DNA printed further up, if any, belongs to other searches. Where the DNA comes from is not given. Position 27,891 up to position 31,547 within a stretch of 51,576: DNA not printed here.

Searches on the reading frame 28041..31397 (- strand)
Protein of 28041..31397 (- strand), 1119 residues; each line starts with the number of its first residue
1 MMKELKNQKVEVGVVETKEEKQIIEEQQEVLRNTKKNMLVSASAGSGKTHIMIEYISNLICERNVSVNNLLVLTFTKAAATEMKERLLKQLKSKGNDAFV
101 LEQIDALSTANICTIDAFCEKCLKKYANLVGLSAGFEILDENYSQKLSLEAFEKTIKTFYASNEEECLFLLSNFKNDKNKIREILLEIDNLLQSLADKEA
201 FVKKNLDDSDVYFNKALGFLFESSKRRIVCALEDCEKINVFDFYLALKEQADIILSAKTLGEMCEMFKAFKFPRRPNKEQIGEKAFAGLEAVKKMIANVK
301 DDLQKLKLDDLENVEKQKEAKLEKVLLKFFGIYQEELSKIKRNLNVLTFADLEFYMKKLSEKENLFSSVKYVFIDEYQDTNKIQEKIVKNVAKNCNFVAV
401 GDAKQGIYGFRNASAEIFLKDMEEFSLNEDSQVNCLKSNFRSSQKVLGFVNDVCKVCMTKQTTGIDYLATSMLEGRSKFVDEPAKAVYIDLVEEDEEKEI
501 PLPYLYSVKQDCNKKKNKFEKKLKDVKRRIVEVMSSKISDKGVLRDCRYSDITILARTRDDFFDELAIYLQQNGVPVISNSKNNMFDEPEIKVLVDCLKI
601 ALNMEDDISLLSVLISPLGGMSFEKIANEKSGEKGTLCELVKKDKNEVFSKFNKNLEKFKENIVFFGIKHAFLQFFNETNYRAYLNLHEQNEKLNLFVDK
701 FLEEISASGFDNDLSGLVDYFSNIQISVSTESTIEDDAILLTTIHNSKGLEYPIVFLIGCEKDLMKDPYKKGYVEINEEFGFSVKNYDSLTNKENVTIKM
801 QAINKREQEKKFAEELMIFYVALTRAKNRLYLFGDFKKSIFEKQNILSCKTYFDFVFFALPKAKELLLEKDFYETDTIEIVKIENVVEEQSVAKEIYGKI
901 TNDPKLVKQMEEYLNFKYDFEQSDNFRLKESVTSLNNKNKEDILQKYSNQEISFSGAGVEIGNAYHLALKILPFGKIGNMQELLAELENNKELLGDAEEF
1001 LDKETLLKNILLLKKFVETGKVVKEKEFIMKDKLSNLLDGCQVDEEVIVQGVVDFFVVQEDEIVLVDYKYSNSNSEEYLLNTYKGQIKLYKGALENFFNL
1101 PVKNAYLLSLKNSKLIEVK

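Call 46: search_protein_families(library=pfam, proteins=[window:28041-31397:-], max_evalue=0.0001)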
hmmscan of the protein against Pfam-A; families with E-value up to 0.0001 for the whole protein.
window:28041-31397:- (1119 aa): 7 families
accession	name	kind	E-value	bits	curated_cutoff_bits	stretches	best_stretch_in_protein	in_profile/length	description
PF00580.27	UvrD-helicase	-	1.2e-53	183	23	1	25-425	3-270/271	UvrD/REP helicase N-terminal domain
PF13361.12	UvrD_C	-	2.8e-32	112.9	25.6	1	436-832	3-345/350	UvrD-like helicase C-terminal domain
PF13245.12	AAA_19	-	3.7e-18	66.4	25.1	1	33-411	9-134/134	AAA domain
PF13538.12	UvrD_C_2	-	3e-08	33.8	27.4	0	740-760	3-23/52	UvrD-like helicase C-terminal domain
PF01443.25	Viral_helicase1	-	3.7e-08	33.9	21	0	684-762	125-200/228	Viral superfamily 1 RNA helicase core domain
PF00270.35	DEAD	-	3.9e-06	27.1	26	0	27-93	4-71/167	DEAD/DEAH box helicase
PF04851.21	ResIII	-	3.5e-05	24.2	22.5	1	19-95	7-81/164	Type III restriction enzyme, res subunit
